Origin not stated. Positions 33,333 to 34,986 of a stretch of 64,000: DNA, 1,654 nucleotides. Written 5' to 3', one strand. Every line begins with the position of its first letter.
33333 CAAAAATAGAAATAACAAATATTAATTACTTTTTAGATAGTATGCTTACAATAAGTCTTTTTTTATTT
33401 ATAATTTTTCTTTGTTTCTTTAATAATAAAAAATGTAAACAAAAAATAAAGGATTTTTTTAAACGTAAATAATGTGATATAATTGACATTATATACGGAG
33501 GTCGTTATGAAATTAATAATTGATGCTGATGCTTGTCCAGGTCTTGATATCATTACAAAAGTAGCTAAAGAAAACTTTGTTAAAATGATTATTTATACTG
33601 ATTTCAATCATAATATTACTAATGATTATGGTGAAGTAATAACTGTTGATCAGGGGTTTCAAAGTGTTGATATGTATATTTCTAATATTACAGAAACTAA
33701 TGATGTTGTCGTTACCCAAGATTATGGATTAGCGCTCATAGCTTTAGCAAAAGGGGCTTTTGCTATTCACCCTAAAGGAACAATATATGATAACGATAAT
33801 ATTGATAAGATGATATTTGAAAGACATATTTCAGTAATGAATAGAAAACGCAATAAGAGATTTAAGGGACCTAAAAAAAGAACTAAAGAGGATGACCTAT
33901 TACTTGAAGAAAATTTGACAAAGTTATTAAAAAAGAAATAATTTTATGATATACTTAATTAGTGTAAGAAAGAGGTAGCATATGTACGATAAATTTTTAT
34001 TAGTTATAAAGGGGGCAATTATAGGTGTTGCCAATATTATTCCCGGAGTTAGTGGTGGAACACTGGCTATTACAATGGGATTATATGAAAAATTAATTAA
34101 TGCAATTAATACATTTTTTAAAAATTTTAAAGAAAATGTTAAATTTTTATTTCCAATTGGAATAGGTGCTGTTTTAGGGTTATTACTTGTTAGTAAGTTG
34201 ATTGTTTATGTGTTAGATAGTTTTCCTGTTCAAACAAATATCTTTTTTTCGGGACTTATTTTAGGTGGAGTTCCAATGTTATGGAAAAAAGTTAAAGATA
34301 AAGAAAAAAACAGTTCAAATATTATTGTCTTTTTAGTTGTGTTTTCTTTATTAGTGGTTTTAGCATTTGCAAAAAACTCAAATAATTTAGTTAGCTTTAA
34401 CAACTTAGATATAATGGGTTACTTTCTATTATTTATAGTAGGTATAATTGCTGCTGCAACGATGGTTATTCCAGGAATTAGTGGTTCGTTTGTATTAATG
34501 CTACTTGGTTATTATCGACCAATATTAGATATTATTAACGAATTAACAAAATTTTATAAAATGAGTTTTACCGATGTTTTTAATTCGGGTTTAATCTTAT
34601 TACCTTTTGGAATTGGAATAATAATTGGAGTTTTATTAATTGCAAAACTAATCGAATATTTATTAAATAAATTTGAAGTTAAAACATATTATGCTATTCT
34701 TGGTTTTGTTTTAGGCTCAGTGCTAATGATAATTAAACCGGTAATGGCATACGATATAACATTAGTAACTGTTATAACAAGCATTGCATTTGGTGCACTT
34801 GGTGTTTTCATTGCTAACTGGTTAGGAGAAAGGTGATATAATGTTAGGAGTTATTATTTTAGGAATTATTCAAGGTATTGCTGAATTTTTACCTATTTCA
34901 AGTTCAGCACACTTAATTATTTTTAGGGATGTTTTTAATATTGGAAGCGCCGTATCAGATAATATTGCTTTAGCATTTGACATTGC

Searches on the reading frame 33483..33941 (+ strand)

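Call 28: search_protein_families(library=pfam, proteins=[window:33483-33941:+])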
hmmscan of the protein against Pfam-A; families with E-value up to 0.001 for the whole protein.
window:33483-33941:+ (152 aa): 1 family
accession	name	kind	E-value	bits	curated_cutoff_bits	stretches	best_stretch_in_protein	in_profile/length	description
PF02639.20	DUF188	-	1.5e-37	128.6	24.3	1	23-151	1-130/130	Uncharacterized BCR, YaiI/YqxD family COG1671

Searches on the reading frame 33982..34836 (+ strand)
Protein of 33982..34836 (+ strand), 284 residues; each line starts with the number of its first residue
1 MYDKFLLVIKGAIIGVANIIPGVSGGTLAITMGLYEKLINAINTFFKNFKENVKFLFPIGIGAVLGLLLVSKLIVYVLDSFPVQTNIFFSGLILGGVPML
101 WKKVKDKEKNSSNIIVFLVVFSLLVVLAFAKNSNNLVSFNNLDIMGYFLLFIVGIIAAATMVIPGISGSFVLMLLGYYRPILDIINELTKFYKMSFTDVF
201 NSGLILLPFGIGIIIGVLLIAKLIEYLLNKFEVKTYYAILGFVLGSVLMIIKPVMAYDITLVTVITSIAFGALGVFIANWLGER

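Call 28: search_protein_families(library=pfam, proteins=[window:33982-34836:+])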
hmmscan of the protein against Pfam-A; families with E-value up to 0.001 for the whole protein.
window:33982-34836:+ (284 aa): 1 family
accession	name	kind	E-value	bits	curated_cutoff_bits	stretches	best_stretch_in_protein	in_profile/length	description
PF04018.18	VCA0040-like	-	5.1e-48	164.2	26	1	14-251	1-229/246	Undecaprenyl phosphate translocase-like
